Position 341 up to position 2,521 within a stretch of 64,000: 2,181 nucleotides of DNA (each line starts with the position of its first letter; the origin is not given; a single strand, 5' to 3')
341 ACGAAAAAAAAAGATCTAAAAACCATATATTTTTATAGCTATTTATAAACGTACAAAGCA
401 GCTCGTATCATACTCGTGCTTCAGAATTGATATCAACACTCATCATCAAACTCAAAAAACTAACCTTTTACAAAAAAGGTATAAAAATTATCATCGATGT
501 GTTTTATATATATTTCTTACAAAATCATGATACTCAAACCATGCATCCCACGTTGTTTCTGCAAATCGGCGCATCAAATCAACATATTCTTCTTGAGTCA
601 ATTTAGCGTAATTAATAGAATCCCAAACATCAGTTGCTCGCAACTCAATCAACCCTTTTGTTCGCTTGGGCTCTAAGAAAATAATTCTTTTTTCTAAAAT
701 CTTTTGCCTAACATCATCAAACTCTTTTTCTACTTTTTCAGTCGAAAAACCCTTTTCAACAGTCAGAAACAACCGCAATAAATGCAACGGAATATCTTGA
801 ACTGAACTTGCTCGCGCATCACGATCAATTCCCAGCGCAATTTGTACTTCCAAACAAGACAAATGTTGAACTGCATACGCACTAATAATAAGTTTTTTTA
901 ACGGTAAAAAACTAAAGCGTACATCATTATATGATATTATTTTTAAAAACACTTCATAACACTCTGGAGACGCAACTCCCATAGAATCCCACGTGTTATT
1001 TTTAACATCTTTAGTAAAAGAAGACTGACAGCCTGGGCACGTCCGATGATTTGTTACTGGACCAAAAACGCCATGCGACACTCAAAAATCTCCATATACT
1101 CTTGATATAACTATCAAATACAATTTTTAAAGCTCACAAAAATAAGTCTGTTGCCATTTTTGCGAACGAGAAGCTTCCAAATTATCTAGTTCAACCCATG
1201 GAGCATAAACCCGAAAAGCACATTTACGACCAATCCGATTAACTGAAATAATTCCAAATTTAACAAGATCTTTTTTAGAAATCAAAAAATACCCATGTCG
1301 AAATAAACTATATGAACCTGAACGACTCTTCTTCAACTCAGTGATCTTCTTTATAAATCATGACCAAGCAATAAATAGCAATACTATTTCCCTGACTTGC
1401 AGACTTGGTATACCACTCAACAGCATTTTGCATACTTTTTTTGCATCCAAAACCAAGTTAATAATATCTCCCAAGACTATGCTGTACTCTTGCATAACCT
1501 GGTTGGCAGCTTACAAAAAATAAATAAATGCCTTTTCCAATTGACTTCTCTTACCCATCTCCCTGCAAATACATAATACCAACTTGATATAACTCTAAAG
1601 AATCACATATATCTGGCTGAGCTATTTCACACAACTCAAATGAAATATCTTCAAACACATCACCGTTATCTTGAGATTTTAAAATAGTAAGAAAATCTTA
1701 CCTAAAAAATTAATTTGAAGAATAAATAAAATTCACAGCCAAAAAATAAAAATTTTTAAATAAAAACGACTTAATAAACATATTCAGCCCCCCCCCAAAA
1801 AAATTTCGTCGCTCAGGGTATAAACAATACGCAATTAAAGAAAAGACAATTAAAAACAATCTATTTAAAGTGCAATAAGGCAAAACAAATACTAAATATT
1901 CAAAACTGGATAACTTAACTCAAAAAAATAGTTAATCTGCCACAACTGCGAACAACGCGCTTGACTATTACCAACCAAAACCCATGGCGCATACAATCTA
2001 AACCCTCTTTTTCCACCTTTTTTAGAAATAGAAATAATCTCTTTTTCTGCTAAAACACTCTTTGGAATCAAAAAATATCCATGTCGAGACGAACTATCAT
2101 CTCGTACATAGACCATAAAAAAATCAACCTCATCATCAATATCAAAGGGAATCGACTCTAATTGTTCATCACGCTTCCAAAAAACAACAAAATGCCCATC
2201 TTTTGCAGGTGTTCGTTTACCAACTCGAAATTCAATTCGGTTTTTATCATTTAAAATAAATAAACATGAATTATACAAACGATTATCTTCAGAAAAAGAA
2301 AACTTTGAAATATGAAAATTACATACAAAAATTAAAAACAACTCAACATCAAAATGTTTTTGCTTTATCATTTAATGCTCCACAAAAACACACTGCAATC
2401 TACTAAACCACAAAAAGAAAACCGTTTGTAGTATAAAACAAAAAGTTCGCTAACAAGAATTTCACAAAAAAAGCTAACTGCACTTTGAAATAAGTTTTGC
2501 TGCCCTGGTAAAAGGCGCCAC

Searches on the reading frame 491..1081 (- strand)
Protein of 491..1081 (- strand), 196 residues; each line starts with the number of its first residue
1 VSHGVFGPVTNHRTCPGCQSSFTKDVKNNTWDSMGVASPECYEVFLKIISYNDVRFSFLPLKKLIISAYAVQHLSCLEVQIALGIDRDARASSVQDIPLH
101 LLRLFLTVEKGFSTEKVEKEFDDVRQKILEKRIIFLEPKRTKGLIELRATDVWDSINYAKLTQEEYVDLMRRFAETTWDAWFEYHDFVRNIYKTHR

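Call 75: search_protein_families(library=pfam, proteins=[window:491-1081:-], max_evalue=0.00001)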
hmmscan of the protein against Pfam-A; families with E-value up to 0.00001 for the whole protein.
window:491-1081:- (196 aa): 1 family
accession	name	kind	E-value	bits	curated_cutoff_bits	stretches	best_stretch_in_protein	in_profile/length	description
PF19371.4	DUF5946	-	2.1e-13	51.4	28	1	14-181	2-140/141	Family of unknown function (DUF5946)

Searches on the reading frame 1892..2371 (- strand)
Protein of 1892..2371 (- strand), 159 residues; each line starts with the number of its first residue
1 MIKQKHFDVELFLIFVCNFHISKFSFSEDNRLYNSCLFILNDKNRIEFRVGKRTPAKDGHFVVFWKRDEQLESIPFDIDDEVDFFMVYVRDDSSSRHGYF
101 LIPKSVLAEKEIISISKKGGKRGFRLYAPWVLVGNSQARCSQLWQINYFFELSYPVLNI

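Call 75: search_protein_families(library=pfam, proteins=[window:1892-2371:-], max_evalue=0.00001)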
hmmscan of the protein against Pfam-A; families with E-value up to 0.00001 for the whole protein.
window:1892-2371:- (159 aa): 1 family
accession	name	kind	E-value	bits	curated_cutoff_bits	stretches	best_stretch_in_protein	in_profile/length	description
PF08877.16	MepB-like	-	2.8e-38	130.8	27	1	29-151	3-122/122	MepB-like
